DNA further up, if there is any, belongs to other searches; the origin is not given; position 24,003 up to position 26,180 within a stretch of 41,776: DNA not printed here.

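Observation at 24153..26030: Single-polypeptide fusion of a secreted multicopper oxidase to a ZIP metal permease: candidate oxidase-coupled metal transporter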

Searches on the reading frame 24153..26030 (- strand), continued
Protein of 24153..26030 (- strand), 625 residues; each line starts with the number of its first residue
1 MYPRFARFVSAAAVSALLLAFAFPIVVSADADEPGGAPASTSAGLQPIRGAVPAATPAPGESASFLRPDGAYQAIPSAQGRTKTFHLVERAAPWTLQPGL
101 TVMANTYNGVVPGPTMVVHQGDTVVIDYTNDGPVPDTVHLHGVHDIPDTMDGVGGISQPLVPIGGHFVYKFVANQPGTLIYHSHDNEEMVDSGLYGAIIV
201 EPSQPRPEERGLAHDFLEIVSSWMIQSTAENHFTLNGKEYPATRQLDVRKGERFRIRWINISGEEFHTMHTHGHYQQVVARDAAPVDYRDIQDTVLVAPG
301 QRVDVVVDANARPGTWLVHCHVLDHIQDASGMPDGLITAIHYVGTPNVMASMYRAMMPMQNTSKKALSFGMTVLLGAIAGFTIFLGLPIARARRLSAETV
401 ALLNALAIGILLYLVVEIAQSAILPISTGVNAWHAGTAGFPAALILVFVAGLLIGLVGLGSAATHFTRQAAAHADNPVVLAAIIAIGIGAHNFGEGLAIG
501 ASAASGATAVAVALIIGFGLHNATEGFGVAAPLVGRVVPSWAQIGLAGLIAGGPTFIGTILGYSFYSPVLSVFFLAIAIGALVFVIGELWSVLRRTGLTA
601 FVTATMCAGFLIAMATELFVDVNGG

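Call 20: search_protein_families(library=pfam, proteins=[P0121, P0122, P0131, P0126, P0234, P0251, P0177, P0248, P0138, P0256], max_evalue=0.01)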
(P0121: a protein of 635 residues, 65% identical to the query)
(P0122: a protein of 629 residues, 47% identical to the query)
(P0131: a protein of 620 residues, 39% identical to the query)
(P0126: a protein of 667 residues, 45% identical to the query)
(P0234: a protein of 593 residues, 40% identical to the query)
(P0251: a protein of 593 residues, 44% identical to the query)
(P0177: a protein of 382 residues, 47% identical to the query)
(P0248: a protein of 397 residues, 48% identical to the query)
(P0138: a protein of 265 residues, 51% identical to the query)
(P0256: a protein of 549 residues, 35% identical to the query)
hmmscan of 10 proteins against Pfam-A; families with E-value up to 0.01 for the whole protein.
P0121 (635 aa): 4 families
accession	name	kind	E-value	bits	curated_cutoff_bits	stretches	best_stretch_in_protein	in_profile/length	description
PF07732.21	Cu-oxidase_3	-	3.5e-32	111.4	21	1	90-196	11-117/119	Multicopper oxidase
PF07731.20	Cu-oxidase_2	-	6.7e-27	94.4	20.4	2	222-319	19-124/137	Multicopper oxidase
PF00394.28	Cu-oxidase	-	1.8e-12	48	21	1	222-317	36-138/157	Multicopper oxidase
PF02535.28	Zip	-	4.1e-08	33.3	35.1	1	487-594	175-285/323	ZIP Zinc transporter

P0122 (629 aa): 4 families
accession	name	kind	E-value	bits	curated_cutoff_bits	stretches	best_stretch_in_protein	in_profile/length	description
PF07732.21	Cu-oxidase_3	-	9.5e-41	139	21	2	83-194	5-117/119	Multicopper oxidase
PF07731.20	Cu-oxidase_2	-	2.3e-30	105.6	20.4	2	219-320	18-126/137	Multicopper oxidase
PF00394.28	Cu-oxidase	-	1.2e-11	45.5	21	1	218-317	35-135/157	Multicopper oxidase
PF02535.28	Zip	-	1.7e-06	27.9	35.1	1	479-589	173-285/323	ZIP Zinc transporter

P0131 (620 aa): 4 families
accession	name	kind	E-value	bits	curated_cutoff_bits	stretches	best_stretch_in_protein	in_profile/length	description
PF07732.21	Cu-oxidase_3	-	5.6e-35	120.4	21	2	362-464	15-117/119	Multicopper oxidase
PF07731.20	Cu-oxidase_2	-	9e-19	68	20.4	1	492-590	16-123/137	Multicopper oxidase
PF00394.28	Cu-oxidase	-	3.7e-11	43.8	21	1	495-589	36-138/157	Multicopper oxidase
PF02535.28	Zip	-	1.6e-07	31.3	35.1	1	122-228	177-285/323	ZIP Zinc transporter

P0126 (667 aa): 5 families
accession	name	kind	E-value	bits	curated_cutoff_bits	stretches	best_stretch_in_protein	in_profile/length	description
PF07732.21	Cu-oxidase_3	-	6.7e-42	142.8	21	2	419-528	8-118/119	Multicopper oxidase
PF07731.20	Cu-oxidase_2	-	1.1e-30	106.6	20.4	2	548-652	16-130/137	Multicopper oxidase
PF00394.28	Cu-oxidase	-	6.1e-12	46.4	21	1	550-655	35-145/157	Multicopper oxidase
PF02535.28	Zip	-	1.5e-09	38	35.1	1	121-225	177-285/323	ZIP Zinc transporter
PF13473.12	Cupredoxin_1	-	0.00013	22.4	27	0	611-643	64-96/104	Cupredoxin-like domain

P0234 (593 aa): 2 families
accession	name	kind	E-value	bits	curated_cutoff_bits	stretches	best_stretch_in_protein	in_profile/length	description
PF02535.28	Zip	-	1.4e-09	38.1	35.1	1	110-215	177-286/323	ZIP Zinc transporter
PF13473.12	Cupredoxin_1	-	7.9e-06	26.3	27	1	260-343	17-104/104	Cupredoxin-like domain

P0251 (593 aa): 1 family
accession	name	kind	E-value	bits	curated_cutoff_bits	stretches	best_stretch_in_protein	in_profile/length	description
PF02535.28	Zip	-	5.3e-13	49.3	35.1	1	101-248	164-317/323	ZIP Zinc transporter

P0177 (382 aa): 3 families
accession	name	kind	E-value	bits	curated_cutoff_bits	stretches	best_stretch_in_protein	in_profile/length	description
PF13442.11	Cytochrome_CBB3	-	1e-12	48.7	27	1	280-362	3-68/68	Cytochrome C oxidase, cbb3-type, subunit III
PF00034.26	Cytochrom_C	-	3.2e-12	48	21.3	1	281-364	2-88/90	Cytochrome c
PF02535.28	Zip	-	8.6e-09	35.5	35.1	1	112-221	172-285/323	ZIP Zinc transporter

P0248 (397 aa): 3 families
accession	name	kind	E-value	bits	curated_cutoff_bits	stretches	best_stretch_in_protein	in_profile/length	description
PF02535.28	Zip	-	6.1e-07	29.4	35.1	1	133-239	177-285/323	ZIP Zinc transporter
PF13473.12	Cupredoxin_1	-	0.0042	17.5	27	0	277-382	11-94/104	Cupredoxin-like domain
PF06525.17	SoxE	-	0.0089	16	21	0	311-394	50-136/149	Sulfocyanin (SoxE) domain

P0138 (265 aa): 1 family
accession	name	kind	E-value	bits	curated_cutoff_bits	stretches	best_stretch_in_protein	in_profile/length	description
PF02535.28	Zip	-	1e-05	25.4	35.1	1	115-225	177-285/323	ZIP Zinc transporter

P0256 (549 aa): 4 families
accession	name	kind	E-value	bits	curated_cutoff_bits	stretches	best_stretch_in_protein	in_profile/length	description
PF07732.21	Cu-oxidase_3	-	1.4e-36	125.6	21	1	225-335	6-118/119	Multicopper oxidase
PF07731.20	Cu-oxidase_2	-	2.5e-24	86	20.4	1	354-458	23-133/137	Multicopper oxidase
PF03572.23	Peptidase_S41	-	4.3e-08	33.3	24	1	74-138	9-72/165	Peptidase family S41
PF00394.28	Cu-oxidase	-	7.7e-08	33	21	1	356-445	40-137/157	Multicopper oxidase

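Call 22: list_cluster_members(proteins=[P0121, P0122, P0126, P0131, P0177, P0234, P0248, P0251, P0138, P0123])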
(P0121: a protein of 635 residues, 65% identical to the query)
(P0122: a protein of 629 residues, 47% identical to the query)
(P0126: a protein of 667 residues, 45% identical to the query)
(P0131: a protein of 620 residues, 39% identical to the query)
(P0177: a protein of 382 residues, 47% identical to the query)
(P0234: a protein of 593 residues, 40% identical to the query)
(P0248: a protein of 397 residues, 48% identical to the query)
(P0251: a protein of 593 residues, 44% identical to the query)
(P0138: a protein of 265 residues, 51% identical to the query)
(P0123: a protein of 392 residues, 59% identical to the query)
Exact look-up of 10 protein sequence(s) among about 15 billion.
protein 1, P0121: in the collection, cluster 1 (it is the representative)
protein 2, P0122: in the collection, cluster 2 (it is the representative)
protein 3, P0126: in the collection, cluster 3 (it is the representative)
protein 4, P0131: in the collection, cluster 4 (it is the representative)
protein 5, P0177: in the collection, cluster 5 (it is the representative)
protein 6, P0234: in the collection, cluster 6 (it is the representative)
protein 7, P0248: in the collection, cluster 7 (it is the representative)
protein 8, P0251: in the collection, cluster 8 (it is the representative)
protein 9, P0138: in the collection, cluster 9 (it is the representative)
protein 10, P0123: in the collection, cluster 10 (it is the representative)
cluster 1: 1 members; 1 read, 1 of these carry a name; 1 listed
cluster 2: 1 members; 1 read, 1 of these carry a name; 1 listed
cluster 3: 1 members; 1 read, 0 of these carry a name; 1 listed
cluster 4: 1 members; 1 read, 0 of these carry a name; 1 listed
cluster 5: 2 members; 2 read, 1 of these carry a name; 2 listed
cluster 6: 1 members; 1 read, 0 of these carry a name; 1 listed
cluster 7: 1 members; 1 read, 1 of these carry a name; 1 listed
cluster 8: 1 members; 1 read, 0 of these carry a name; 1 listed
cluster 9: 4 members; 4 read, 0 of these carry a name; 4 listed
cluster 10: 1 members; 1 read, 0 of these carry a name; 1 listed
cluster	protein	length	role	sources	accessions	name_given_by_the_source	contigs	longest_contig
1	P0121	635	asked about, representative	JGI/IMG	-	ZIP family zinc transporter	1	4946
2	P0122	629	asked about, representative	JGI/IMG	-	zinc transporter ZupT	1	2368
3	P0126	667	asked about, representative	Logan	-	-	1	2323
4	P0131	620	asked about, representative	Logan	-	-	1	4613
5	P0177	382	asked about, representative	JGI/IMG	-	ZIP family zinc transporter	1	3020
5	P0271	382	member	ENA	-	-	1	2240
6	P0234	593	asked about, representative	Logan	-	-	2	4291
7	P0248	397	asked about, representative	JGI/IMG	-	ZIP family zinc transporter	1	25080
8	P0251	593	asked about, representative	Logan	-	-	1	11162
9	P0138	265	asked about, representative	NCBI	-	-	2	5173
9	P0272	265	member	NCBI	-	-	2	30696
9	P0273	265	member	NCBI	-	-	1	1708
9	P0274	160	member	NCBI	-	-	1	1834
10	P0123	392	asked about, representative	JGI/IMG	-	-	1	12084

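Call 23: find_encoding_contigs(protein=P0131, flank=5000, max_places=3)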
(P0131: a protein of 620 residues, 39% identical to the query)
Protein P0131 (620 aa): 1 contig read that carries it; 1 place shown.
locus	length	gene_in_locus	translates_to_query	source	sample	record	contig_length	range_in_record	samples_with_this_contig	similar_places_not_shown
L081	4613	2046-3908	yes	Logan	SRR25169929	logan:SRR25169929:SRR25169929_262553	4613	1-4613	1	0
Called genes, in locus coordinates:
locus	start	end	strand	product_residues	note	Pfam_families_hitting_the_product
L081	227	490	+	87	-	-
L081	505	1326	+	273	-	-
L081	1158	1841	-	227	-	-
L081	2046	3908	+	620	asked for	PF02535:Zip, PF07732:Cu-oxidase_3, PF00394:Cu-oxidase, PF07731:Cu-oxidase_2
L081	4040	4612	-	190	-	?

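Call 24: find_encoding_contigs(protein=P0248, flank=8000, max_places=3)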
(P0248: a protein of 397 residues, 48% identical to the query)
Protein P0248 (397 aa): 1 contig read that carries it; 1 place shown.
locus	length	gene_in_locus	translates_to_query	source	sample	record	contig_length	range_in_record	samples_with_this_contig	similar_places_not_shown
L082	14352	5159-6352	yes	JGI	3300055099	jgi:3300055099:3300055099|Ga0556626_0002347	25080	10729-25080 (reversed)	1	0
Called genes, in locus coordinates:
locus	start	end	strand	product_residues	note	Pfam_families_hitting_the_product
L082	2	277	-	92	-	?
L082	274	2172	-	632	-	PF00009:GTP_EFTU, PF01926:MMR_HSR1 (weak), PF03144:GTP_EFTU_D2, PF25461:Beta-barrel_SelB, PF09106:WHD_2nd_SelB (weak), PF09107:WHD_3rd_SelB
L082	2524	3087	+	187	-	PF05175:MTS, PF06325:PrmA, PF01135:PCMT (weak), PF03602:Cons_hypoth95 (weak), PF13847:Methyltransf_31, PF08241:Methyltransf_11 (weak), PF08242:Methyltransf_12 (weak), PF13649:Methyltransf_25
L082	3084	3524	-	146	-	PF04134:DCC1-like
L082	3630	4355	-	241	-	PF09844:DUF2071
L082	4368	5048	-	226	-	PF01325:Fe_dep_repress, PF02742:Fe_dep_repr_C, PF04023:FeoA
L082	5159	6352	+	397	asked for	PF02535:Zip (weak)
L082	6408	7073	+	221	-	PF01135:PCMT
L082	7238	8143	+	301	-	PF02899:Phage_int_SAM_1, PF00589:Phage_integrase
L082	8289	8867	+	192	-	PF13452:FAS1_DH_region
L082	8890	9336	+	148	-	-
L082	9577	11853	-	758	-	PF03176:MMPL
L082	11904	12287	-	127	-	PF00072:Response_reg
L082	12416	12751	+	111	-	PF00072:Response_reg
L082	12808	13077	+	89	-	PF00196:GerE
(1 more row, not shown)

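Call 27: search_protein_families(library=pfam, proteins=[L029:9805-11067:-, L058:6771-7379:+, L046:10063-11637:+, L009:9952-10437:-, L030:2982-3281:+, L007:6161-7132:-, L044:3526-4902:+, P0190, P0203, P0216], max_evalue=0.01)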
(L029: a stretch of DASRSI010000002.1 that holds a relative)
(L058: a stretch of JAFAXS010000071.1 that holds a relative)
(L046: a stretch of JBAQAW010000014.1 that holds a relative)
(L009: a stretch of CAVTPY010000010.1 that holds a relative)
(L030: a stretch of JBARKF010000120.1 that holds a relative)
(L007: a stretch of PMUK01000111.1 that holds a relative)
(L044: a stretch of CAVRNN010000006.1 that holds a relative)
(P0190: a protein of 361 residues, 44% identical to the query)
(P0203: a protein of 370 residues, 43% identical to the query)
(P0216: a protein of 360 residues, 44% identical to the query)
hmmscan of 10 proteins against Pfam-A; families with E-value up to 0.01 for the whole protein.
L029:9805-11067:- (420 aa): 0 families

L058:6771-7379:+ (202 aa): 0 families

L046:10063-11637:+ (524 aa): 1 family
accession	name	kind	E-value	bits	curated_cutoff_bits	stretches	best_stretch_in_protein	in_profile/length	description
PF02113.21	Peptidase_S13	-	2.1e-65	221.6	22.8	1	28-495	3-426/444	D-Ala-D-Ala carboxypeptidase 3 (S13) family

L009:9952-10437:- (161 aa): 0 families

L030:2982-3281:+ (99 aa): 1 family
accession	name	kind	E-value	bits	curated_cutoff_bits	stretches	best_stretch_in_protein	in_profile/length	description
PF06127.16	Mpo1-like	-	1e-23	83.7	24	1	2-93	3-94/95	2-hydroxy-palmitic acid dioxygenase Mpo1-like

L007:6161-7132:- (323 aa): 1 family
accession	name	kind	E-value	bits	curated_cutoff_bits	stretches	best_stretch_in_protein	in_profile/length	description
PF00291.31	PALP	-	4.5e-69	233.5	35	1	26-308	4-295/295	Pyridoxal-phosphate dependent enzyme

L044:3526-4902:+ (458 aa): 6 families
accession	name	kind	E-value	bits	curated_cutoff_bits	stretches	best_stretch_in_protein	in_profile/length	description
PF02518.31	HATPase_c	-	5.9e-30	104.4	26.4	1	342-448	2-109/111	Histidine kinase-, DNA gyrase B-, and HSP90-like ATPase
PF00512.31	HisKA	-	1.2e-15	57.7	26.9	1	232-298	1-65/66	His Kinase A (phospho-acceptor) domain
PF13581.12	HATPase_c_2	-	1.2e-08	35.5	27.4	1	346-431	36-113/127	Histidine kinase-like ATPase domain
PF00672.30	HAMP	-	1.8e-07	31.8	25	1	170-220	2-52/53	HAMP domain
PF13589.12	HATPase_c_3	-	0.0013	19.2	25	1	347-407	4-63/137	Histidine kinase-, DNA gyrase B-, and HSP90-like ATPase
PF14501.12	HATPase_c_5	-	0.0028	18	22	1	345-432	5-88/102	GHKL domain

P0190 (361 aa): 2 families
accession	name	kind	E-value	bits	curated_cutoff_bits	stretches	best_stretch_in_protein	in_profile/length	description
PF02535.28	Zip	-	2.4e-10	40.6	35.1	1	112-222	171-285/323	ZIP Zinc transporter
PF13473.12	Cupredoxin_1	-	4.3e-09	36.8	27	1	260-338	8-86/104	Cupredoxin-like domain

P0203 (370 aa): 4 families
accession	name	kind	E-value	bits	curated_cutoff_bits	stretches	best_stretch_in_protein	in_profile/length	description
PF13473.12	Cupredoxin_1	-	8.6e-16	58.3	27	1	266-363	13-104/104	Cupredoxin-like domain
PF02535.28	Zip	-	5.8e-09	36.1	35.1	1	119-250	177-318/323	ZIP Zinc transporter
PF06525.17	SoxE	-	6e-07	29.5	21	1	330-366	105-141/149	Sulfocyanin (SoxE) domain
PF00127.26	Copper-bind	-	0.0023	18.7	21.2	1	306-364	33-99/99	Copper binding proteins, plastocyanin/azurin family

P0216 (360 aa): 4 families
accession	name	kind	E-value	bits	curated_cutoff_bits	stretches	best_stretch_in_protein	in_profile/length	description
PF13473.12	Cupredoxin_1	-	1.6e-19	70.3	27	1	265-357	16-104/104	Cupredoxin-like domain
PF02535.28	Zip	-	2.3e-09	37.4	35.1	1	105-247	166-318/323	ZIP Zinc transporter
PF00127.26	Copper-bind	-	5e-07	30.5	21.2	1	303-358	48-99/99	Copper binding proteins, plastocyanin/azurin family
PF07731.20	Cu-oxidase_2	-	7.9e-06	26.1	20.4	0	319-359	95-135/137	Multicopper oxidase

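Call 30: find_encoding_contigs(protein=P0138, flank=6000, max_places=3)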
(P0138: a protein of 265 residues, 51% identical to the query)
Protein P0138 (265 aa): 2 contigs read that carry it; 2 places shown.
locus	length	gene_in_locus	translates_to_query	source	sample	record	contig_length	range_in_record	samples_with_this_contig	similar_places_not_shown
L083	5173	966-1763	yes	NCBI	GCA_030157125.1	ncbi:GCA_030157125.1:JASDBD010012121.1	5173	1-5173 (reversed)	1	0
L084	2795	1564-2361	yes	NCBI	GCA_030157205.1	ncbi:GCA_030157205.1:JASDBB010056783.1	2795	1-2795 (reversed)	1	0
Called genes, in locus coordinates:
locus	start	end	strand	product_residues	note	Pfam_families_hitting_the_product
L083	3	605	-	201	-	?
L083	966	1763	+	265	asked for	PF02535:Zip (weak)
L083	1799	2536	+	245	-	PF04748:Polysacc_deac_2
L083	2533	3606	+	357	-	PF21783:YNCE, PF22494:choice_anch_I (faint), PF23381:Beta-prop_IFT122_1st (faint), PF25175:Beta-prop_WDR5 (faint), PF25174:Beta-prop_THOC3 (weak), PF02239:Cytochrom_D1 (weak), PF10282:Lactonase (weak)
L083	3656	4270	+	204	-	PF00561:Abhydrolase_1 (weak), PF12146:Hydrolase_4 (faint), PF12697:Abhydrolase_6, PF00561:Abhydrolase_1, PF12697:Abhydrolase_6 (weak), PF08386:Abhydrolase_4 (faint)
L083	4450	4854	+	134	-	PF00989:PAS, PF08448:PAS_4 (weak), PF13426:PAS_9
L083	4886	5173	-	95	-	?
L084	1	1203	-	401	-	?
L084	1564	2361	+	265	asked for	PF02535:Zip (weak)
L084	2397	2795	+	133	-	?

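Call 31: find_encoding_contigs(protein=P0122, flank=6000, max_places=3)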
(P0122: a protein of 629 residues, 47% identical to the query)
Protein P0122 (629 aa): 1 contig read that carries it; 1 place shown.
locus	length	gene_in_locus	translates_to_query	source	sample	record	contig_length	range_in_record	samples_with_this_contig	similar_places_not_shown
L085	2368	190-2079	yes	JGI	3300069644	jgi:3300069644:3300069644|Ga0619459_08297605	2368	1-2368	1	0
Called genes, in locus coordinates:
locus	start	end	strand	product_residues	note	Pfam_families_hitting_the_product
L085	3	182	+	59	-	?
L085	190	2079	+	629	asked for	PF07731:Cu-oxidase_2, PF07732:Cu-oxidase_3, PF00394:Cu-oxidase, PF07731:Cu-oxidase_2, PF02535:Zip (weak)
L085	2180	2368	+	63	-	?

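Call 32: find_homologous_proteins(query=P0122, max_evalue=1e-10)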
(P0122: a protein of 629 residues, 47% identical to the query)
Query P0122 (629 aa): 625 proteins with E <= 1e-10 among 8000 candidates; the best 120 are listed.
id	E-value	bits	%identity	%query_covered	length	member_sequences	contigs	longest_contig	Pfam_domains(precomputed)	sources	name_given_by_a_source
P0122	0.0e+0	1399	100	100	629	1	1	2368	PF07731.21,PF00394.29,PF07732.22,PF02535.29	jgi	jgi:zinc transporter ZupT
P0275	0.0e+0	1267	89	100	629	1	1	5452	PF07731.21,PF00394.29,PF07732.22,PF02535.29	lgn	-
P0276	0.0e+0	1253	89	100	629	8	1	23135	PF07731.21,PF00394.29,PF07732.22,PF02535.29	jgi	jgi:zinc transporter ZupT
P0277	0.0e+0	1237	87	100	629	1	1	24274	PF07731.21,PF00394.29,PF07732.22,PF02535.29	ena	-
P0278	0.0e+0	1222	86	100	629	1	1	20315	PF07731.21,PF00394.29,PF07732.22,PF02535.29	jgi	jgi:zinc transporter ZupT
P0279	0.0e+0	1145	81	100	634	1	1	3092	PF07731.21,PF00394.29,PF07732.22,PF02535.29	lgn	-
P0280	0.0e+0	1120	83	95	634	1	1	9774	PF07731.21,PF00394.29,PF07732.22,PF02535.29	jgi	jgi:zinc transporter ZupT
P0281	0.0e+0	1116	87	90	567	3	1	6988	PF07731.21,PF00394.29,PF07732.22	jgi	-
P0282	0.0e+0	1112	85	89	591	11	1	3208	PF07731.21,PF00394.29,PF07732.22,PF02535.29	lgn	-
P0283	0.0e+0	1111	82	96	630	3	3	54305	PF07731.21,PF00394.29,PF07732.22,PF02535.29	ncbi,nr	ncbi:MAG: multicopper oxidase domain-containing protein [Candidatus Eremiobacteraeota bacterium]|nr:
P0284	0.0e+0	1105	81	96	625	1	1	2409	PF07731.21,PF00394.29,PF07732.22,PF02535.29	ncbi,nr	ncbi:MAG: multicopper oxidase domain-containing protein [Candidatus Eremiobacteraeota bacterium]|nr:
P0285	0.0e+0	1089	79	98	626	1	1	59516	PF07731.21,PF00394.29,PF07732.22,PF02535.29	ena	-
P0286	0.0e+0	1088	79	94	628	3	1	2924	PF07731.21,PF00394.29,PF07732.22,PF02535.29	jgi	jgi:zinc transporter ZupT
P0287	0.0e+0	1086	78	98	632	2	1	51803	PF07731.21,PF00394.29,PF07732.22,PF02535.29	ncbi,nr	ncbi:MAG: multicopper oxidase domain-containing protein [Candidatus Eremiobacteraeota bacterium]|nr:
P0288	0.0e+0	1051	80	92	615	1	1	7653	PF07731.21,PF00394.29,PF07732.22,PF02535.29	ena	-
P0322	1.4e-256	871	65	99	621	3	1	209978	PF07731.21,PF00394.29,PF07732.22,PF02535.29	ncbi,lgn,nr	ncbi:MAG TPA: multicopper oxidase domain-containing protein [Candidatus Eremiobacteraceae bacterium]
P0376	6.8e-182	624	55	90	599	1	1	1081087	PF07731.21,PF00394.29,PF07732.22,PF02535.29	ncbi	-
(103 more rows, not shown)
